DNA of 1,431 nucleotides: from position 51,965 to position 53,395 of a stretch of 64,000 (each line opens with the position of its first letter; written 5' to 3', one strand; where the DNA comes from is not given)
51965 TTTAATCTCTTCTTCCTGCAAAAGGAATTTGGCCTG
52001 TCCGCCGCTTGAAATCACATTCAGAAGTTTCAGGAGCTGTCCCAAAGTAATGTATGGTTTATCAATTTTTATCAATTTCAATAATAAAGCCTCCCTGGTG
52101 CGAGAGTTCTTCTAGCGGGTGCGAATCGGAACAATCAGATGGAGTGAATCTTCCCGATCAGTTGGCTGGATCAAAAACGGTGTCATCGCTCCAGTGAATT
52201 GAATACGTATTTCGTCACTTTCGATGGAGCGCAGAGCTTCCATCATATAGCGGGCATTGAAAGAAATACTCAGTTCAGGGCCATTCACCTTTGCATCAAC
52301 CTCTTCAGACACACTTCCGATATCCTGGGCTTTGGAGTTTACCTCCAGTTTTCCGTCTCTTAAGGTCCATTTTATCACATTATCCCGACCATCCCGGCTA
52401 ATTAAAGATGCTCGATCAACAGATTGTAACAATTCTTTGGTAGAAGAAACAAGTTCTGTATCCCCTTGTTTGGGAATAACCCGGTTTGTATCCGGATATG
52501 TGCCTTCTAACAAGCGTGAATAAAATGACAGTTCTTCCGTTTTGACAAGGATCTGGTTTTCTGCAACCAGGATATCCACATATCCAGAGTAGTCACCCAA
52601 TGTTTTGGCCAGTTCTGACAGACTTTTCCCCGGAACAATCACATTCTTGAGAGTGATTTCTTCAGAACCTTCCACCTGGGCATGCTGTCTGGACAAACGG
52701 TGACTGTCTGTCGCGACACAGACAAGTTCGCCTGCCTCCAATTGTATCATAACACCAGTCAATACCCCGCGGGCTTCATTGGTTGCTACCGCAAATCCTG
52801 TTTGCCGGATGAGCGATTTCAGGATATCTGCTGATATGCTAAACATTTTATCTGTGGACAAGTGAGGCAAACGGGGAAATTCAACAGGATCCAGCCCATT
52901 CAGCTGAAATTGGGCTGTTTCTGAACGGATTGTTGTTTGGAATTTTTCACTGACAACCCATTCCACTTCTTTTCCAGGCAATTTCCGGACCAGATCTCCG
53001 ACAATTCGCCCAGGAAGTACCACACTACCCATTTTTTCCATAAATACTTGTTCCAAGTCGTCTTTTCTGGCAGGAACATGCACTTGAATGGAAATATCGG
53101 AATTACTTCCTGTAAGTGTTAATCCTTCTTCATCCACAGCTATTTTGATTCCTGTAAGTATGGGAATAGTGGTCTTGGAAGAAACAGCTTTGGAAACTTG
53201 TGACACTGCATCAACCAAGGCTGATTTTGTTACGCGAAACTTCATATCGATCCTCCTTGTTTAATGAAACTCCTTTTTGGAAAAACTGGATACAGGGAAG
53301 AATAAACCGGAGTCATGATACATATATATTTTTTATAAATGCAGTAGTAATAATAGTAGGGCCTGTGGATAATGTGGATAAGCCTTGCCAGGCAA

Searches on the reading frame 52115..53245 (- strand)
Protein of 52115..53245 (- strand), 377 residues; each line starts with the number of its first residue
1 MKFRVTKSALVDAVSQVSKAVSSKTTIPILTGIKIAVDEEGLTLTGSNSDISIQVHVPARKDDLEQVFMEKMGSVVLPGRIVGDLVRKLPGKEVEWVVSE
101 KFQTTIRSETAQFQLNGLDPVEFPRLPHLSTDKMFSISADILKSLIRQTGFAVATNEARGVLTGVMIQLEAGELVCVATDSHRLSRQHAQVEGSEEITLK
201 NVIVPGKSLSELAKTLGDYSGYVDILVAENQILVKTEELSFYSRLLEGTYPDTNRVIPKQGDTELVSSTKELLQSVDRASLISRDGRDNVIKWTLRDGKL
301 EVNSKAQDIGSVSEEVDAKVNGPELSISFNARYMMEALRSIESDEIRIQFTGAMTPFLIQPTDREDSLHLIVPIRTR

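Call 17: list_cluster_members(proteins=[window:52115-53245:-, window:46043-48487:-, window:20757-22547:-, window:22668-23105:-])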
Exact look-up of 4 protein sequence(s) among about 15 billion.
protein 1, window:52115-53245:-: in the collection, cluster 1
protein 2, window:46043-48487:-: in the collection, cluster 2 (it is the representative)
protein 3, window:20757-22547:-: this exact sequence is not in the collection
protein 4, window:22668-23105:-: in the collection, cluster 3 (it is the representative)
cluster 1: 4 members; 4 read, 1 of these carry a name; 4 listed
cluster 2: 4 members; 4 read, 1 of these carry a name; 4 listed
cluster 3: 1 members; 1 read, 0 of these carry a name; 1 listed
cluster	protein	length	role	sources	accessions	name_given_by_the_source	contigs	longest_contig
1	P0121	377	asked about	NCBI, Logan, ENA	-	-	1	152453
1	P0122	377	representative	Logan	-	-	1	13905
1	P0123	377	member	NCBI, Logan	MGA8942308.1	MAG: DNA polymerase III subunit beta [Thermoactinomyces sp.]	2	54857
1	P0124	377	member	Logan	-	-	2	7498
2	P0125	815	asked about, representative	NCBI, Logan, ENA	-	-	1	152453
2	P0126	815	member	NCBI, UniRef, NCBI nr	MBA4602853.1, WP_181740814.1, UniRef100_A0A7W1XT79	DNA gyrase subunit A [Thermoactinomyces mirandus] | DNA gyrase subunit A n=1 Tax=Thermoactinomyces mirandus TaxID=2756294 ...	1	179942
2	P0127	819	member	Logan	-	-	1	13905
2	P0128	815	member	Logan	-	-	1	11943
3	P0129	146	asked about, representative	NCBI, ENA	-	-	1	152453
